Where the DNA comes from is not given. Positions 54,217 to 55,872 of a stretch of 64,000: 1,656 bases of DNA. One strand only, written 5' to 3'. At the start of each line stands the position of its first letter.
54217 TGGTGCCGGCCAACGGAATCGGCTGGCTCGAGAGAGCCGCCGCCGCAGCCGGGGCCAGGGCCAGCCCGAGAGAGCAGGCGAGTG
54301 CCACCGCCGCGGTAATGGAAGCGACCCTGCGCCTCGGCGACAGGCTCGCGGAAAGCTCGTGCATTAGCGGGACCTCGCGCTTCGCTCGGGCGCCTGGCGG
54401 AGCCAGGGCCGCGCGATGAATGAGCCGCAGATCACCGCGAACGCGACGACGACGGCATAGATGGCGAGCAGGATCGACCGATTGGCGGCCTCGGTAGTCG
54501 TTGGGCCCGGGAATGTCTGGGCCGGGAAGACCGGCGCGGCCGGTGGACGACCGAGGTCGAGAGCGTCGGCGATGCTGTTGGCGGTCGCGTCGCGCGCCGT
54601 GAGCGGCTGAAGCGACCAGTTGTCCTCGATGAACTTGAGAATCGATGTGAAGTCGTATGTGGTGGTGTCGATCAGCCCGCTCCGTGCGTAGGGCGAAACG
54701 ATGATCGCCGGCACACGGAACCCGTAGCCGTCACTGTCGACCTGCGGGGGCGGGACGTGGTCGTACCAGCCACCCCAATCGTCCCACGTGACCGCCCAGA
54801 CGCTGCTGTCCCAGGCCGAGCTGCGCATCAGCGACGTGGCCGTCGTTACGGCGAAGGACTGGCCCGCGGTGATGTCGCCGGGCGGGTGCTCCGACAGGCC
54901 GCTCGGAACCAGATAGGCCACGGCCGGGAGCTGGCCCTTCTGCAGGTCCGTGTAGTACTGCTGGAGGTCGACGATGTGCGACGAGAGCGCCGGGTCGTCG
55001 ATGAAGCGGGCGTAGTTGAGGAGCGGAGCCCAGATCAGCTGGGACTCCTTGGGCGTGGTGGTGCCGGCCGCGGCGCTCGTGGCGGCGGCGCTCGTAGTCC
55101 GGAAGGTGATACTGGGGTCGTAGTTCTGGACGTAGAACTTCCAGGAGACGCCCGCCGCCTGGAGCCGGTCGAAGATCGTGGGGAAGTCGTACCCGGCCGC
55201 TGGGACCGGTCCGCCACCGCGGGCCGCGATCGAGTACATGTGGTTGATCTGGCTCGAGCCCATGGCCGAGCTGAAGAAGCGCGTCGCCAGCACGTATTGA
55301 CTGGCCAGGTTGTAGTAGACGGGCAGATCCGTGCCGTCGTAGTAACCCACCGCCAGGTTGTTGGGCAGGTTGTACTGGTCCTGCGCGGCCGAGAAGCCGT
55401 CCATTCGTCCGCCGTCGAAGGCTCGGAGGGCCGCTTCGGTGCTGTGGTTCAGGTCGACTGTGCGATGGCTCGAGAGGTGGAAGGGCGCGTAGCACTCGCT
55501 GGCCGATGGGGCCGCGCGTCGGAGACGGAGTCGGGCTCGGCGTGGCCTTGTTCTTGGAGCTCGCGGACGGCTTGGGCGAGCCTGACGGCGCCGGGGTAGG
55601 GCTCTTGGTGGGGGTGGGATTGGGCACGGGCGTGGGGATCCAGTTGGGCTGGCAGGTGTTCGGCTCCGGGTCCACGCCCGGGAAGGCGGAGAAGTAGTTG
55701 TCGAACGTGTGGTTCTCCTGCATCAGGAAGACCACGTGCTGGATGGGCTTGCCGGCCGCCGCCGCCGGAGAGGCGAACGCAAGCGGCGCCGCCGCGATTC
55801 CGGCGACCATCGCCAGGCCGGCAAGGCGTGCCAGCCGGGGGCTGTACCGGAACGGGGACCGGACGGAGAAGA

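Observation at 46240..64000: An 18-kb envelope island combining lipid-linked sugar donor synthesis, a GT-C transferase, three GH99-like enzymes, three phosphoesterases and Pro/Thr-linker substrates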

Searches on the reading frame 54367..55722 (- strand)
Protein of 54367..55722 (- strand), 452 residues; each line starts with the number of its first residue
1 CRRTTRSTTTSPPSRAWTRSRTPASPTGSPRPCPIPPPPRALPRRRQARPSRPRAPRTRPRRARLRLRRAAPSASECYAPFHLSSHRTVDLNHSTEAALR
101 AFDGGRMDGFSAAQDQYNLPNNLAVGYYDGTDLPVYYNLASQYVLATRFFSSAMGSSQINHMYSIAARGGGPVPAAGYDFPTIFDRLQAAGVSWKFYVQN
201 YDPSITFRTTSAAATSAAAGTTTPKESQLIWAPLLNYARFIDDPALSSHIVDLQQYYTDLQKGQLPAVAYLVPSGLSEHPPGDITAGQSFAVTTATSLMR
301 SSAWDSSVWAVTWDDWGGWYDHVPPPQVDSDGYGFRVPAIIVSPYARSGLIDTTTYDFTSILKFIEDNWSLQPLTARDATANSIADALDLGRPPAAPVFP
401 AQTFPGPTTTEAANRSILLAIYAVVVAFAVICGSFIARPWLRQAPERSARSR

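Call 6: search_protein_families(library=pfam, proteins=[window:54367-55722:-], max_evalue=0.01)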
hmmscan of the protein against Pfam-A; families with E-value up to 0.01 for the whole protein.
window:54367-55722:- (452 aa): 1 family
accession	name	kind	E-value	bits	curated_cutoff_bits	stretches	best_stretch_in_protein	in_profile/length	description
PF04185.19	Phosphoesterase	-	2.8e-61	208.1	23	1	84-371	63-355/356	Phosphoesterase family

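Call 11: search_protein_families(library=ncbifam, proteins=[window:54367-55722:-], max_evalue=0.01)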
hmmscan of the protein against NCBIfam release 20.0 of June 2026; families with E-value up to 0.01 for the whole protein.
window:54367-55722:- (452 aa): 2 families
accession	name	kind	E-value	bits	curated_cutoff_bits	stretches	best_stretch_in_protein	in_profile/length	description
TIGR03397.1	acid_phos_Burk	subfamily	7.9e-45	153.9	362.75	2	180-380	265-461/483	acid phosphatase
TIGR03396.1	PC_PLC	equivalog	2e-39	135.6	580.25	2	74-328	91-350/688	phosphocholine-specific phospholipase C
